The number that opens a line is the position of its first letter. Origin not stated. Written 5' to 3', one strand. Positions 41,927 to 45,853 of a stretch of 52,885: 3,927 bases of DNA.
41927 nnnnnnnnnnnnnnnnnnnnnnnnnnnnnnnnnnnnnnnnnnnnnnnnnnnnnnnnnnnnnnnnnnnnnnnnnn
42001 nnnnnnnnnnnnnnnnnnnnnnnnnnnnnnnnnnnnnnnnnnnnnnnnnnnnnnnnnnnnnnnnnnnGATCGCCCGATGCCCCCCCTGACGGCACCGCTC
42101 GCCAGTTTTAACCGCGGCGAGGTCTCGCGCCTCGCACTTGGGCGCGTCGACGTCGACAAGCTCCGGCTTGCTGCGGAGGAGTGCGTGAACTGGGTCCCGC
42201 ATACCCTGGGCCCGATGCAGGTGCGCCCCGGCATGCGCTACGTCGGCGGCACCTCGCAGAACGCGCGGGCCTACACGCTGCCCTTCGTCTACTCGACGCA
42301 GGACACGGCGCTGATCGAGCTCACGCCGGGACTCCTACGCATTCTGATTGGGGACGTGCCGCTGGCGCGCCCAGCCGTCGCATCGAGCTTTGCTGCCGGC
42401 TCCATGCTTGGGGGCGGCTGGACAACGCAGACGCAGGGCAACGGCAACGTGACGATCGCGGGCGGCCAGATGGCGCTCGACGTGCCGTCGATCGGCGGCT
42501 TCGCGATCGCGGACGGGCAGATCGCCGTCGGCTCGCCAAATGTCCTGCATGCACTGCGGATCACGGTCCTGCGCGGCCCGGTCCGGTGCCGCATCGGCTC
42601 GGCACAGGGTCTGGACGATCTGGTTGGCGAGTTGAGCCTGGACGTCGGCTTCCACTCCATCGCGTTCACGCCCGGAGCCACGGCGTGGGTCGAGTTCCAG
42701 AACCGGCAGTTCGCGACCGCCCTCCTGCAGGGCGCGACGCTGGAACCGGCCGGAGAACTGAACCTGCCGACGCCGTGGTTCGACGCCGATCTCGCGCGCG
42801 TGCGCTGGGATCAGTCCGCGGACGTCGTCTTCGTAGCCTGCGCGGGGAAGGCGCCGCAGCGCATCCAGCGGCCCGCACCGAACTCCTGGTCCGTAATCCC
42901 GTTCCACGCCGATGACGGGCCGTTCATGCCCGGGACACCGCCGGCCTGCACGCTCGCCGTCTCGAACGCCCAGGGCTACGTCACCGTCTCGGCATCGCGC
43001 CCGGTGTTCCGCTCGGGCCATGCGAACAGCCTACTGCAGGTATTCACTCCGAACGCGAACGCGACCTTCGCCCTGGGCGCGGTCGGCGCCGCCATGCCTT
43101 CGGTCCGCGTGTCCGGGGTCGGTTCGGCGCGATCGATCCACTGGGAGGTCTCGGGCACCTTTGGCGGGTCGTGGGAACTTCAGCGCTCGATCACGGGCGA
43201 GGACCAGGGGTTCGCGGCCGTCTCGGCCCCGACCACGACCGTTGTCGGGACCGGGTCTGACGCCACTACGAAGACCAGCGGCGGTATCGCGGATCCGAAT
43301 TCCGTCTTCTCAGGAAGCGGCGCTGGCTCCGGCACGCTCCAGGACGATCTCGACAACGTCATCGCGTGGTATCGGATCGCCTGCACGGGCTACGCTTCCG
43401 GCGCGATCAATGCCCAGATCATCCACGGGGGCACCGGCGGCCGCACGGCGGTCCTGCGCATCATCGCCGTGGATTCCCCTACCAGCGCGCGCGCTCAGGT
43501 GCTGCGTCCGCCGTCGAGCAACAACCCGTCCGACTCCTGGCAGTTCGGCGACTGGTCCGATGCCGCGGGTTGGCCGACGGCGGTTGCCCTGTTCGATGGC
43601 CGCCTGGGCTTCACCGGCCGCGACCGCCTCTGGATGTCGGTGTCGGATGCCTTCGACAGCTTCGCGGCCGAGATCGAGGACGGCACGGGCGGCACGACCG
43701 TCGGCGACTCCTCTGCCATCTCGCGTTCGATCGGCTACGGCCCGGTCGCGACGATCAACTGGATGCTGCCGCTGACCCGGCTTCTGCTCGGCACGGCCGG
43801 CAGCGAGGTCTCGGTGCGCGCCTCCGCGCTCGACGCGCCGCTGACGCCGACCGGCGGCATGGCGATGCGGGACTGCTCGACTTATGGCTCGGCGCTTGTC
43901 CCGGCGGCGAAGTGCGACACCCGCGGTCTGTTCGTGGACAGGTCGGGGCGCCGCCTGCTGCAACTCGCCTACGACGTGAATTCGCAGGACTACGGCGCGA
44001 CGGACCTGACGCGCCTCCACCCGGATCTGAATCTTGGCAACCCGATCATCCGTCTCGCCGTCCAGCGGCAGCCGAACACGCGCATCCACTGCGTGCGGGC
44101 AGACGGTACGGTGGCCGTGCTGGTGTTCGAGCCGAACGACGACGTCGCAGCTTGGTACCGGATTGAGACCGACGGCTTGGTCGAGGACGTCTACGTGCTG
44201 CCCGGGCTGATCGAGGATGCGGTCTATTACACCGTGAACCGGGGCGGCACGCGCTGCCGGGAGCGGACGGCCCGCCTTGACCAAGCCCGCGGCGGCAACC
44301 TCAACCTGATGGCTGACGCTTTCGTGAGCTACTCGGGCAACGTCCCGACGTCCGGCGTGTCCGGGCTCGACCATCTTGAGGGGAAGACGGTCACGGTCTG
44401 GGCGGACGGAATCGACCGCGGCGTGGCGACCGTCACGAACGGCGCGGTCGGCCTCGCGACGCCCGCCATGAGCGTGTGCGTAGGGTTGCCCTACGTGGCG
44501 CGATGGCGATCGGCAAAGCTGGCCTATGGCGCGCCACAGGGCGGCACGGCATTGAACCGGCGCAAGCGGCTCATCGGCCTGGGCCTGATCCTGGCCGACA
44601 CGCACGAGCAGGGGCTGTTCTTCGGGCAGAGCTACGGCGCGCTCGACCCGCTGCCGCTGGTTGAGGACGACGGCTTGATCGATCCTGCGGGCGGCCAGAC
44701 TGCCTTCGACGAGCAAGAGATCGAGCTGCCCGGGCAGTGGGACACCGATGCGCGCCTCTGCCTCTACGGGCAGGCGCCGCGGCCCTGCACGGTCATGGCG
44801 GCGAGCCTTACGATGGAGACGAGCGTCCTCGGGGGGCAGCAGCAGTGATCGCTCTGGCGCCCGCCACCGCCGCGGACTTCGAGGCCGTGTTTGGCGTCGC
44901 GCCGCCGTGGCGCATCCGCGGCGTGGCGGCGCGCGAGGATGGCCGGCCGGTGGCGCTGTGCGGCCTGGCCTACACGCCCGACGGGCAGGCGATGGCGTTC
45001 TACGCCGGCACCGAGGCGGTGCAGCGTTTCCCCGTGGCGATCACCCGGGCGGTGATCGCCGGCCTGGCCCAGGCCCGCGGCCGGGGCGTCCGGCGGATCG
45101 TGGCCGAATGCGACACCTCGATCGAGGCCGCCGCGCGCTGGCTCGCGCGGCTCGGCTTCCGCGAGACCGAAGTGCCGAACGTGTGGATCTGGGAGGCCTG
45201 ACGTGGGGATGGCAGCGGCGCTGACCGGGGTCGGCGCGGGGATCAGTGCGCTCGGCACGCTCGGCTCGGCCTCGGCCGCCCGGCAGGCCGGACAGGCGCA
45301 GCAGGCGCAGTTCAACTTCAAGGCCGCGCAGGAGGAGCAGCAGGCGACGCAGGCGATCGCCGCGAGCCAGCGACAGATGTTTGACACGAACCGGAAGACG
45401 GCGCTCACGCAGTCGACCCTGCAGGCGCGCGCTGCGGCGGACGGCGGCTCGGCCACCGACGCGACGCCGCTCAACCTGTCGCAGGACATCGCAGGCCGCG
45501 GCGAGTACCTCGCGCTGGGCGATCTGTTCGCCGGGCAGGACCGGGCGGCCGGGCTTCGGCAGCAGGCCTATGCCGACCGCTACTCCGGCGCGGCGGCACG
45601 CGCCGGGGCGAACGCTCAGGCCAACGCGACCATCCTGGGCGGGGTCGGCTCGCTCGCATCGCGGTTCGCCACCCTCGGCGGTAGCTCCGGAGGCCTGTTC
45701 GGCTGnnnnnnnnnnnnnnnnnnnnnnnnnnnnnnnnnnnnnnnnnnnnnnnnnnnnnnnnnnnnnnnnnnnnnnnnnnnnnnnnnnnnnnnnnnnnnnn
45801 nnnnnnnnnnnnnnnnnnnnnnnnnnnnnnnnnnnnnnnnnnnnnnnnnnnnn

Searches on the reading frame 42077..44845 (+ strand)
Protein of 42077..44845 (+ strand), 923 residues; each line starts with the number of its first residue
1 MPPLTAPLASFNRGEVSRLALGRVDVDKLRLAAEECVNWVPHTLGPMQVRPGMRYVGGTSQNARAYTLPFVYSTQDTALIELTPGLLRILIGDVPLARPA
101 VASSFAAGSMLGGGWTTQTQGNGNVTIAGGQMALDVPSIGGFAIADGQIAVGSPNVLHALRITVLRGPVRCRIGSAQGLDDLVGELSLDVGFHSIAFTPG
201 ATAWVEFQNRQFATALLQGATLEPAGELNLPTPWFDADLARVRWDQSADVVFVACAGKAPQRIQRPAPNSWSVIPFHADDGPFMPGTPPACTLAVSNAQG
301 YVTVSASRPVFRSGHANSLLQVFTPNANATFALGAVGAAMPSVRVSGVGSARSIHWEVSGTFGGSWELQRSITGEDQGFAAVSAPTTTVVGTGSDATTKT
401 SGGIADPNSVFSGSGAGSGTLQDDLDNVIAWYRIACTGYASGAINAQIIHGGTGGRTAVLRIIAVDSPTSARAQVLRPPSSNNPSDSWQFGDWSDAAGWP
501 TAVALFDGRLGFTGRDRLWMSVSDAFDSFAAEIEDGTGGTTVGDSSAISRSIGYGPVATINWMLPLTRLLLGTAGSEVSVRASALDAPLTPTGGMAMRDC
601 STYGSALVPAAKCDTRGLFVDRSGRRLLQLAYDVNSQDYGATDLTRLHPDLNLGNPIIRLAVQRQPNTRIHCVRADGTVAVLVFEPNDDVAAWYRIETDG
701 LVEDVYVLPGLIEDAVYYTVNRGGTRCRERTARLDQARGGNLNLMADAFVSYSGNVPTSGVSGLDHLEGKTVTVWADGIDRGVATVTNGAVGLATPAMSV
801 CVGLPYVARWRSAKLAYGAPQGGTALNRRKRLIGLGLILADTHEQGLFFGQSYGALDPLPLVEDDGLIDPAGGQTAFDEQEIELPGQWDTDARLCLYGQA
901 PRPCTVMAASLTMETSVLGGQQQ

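Call 10: search_protein_families(library=phrogs, proteins=[window:42077-44845:+], max_evalue=0.001)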
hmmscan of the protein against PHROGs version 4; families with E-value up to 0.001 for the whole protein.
window:42077-44845:+ (923 aa): 4 families
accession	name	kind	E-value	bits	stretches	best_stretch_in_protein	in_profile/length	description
phrog_376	-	tail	2.4e-133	447.1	1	6-914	6-708/712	tail protein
phrog_15566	-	tail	2.1e-43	149.7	2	482-723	30-266/552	tail protein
phrog_20269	-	unknown function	4.3e-24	86.2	1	10-330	9-208/374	-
phrog_30010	-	unknown function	4.2e-12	46.6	1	616-733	182-298/517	-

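Call 11: search_protein_families(library=pfam, proteins=[window:42077-44845:+], max_evalue=0.01)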
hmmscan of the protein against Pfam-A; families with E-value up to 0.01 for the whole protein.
window:42077-44845:+ (923 aa): 0 families

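Call 63: search_solved_structures(query=window:42077-44845:+, max_evalue=0.01)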
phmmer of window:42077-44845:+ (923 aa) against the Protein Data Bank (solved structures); distinct sequences matched with E-value up to 0.01: 1.
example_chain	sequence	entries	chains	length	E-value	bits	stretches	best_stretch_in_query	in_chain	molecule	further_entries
8ck1_A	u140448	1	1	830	9.2e-33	116.7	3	486-757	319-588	Tail Nozzle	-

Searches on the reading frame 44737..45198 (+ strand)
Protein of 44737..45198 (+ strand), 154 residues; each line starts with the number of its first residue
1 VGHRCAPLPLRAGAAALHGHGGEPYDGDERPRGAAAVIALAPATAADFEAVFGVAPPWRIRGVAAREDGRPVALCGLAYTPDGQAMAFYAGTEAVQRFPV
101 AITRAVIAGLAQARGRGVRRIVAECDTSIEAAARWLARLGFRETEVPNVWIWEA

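Call 10: search_protein_families(library=phrogs, proteins=[window:44737-45198:+], max_evalue=0.001)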
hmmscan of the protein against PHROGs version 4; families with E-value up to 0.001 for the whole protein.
window:44737-45198:+ (154 aa): 3 families
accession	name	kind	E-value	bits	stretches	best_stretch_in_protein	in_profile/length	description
phrog_4177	-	unknown function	2.7e-07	31.7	1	67-143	47-122/143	-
phrog_1249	-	other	3.9e-05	24.5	1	62-146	61-151/180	acetyltransferase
phrog_308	-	head and packaging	0.00019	22.6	1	40-142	20-129/151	internal virion protein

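Call 11: search_protein_families(library=pfam, proteins=[window:44737-45198:+], max_evalue=0.01)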
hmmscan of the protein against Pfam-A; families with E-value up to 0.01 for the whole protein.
window:44737-45198:+ (154 aa): 1 family
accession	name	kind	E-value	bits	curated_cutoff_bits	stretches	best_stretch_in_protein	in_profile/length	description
PF00583.31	Acetyltransf_1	-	0.0088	16.8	20.7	0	63-141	36-116/116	Acetyltransferase (GNAT) family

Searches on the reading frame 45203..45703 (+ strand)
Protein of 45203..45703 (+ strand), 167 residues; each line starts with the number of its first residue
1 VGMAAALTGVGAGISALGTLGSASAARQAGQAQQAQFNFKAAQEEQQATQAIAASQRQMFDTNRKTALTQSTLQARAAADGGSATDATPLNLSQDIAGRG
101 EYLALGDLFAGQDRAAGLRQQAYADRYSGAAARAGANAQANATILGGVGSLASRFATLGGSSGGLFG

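Call 10: search_protein_families(library=phrogs, proteins=[window:45203-45703:+], max_evalue=0.001)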
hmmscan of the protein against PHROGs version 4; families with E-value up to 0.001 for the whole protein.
window:45203-45703:+ (167 aa): 1 family
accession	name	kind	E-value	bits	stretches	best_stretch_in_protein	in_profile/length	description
phrog_418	-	head and packaging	1.5e-18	68.4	1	9-164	7-162/166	internal virion protein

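Call 11: search_protein_families(library=pfam, proteins=[window:45203-45703:+], max_evalue=0.01)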
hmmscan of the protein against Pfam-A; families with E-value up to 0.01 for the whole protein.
window:45203-45703:+ (167 aa): 0 families
